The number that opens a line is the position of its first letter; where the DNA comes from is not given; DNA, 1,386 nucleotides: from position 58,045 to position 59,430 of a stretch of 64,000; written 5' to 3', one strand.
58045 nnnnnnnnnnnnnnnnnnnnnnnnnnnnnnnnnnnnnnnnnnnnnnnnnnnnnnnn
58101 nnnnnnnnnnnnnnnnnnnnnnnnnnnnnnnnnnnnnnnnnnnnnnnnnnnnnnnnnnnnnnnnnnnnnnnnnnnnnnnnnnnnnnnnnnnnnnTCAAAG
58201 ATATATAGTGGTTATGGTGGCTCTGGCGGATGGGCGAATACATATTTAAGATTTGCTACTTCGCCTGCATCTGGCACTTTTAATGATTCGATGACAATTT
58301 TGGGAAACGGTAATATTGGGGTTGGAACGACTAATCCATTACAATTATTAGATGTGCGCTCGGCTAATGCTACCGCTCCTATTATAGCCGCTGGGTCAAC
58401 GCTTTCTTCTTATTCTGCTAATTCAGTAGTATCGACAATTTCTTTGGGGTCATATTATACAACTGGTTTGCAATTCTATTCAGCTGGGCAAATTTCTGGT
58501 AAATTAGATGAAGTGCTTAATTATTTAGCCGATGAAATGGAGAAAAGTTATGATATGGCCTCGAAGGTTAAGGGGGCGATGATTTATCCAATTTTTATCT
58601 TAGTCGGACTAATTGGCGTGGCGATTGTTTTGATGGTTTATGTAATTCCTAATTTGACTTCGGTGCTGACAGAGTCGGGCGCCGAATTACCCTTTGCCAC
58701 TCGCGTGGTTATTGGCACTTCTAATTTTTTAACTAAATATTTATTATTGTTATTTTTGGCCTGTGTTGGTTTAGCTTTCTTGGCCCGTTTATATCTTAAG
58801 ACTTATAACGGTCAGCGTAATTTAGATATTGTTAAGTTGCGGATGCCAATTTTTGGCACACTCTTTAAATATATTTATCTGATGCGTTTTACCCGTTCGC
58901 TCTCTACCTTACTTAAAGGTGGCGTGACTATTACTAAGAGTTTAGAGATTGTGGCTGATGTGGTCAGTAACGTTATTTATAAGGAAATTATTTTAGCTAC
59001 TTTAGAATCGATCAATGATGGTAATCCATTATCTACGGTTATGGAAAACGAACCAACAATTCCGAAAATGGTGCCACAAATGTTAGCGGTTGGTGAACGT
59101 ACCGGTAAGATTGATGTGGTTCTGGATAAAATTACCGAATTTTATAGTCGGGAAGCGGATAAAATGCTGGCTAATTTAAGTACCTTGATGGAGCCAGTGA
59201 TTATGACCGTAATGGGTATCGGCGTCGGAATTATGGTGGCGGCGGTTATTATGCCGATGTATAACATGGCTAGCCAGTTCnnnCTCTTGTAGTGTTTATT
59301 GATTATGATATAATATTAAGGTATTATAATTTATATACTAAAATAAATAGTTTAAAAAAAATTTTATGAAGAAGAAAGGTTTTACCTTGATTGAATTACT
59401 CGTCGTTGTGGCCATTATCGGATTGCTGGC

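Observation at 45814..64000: Direct repeat of at least 5.5 kb with a 12,680-bp offset, duplicating half of the pilus locus; no differences found where compared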

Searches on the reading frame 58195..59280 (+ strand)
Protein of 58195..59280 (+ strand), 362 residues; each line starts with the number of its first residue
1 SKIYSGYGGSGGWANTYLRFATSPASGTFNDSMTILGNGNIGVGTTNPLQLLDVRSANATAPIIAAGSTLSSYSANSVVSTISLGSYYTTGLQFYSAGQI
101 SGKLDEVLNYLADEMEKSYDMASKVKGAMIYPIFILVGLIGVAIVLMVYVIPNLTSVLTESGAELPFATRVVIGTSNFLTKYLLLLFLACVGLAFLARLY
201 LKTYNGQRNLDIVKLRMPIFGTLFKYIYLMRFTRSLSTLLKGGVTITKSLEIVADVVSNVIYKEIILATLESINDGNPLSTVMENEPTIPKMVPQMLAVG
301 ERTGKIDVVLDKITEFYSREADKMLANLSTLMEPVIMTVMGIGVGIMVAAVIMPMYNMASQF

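Call 26: find_homologous_proteins(query=window:58195-59280:+, max_evalue=1e-10)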
Query window:58195-59280:+ (362 aa): 2371 proteins with E <= 1e-10 among 8000 candidates; the best 120 are listed.
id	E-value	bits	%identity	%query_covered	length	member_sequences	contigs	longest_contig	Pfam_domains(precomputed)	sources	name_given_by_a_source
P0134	4.4e-160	550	99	73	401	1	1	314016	PF00482.29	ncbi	ncbi:MAG: type II secretion system F family protein [Candidatus Falkowbacteria bacterium]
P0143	5.6e-153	527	94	73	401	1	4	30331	PF00482.29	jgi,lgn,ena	-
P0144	8.7e-148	510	89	73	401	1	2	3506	PF00482.29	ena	-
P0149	1.1e-146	506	87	73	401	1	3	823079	PF00482.29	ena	-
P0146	7.0e-145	500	86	73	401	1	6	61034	PF00482.29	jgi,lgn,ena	-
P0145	2.2e-144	499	87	74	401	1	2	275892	PF00482.29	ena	-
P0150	1.8e-143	496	86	73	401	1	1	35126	PF00482.29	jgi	jgi:type II secretory pathway component PulF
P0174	2.5e-143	495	86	73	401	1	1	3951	PF00482.29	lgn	-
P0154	2.6e-142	492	86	73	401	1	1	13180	PF00482.29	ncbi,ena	-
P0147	3.9e-142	491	86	73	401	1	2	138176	PF00482.29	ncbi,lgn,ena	-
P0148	3.9e-142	491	86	73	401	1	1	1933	PF00482.29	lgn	-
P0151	5.3e-142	491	86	73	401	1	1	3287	PF00482.29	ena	-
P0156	5.6e-142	491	86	73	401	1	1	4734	PF00482.29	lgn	-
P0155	1.3e-141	490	85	73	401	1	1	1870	PF00482.29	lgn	-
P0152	1.4e-141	490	86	73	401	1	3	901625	PF00482.29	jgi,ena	jgi:Type II secretory pathway, component PulF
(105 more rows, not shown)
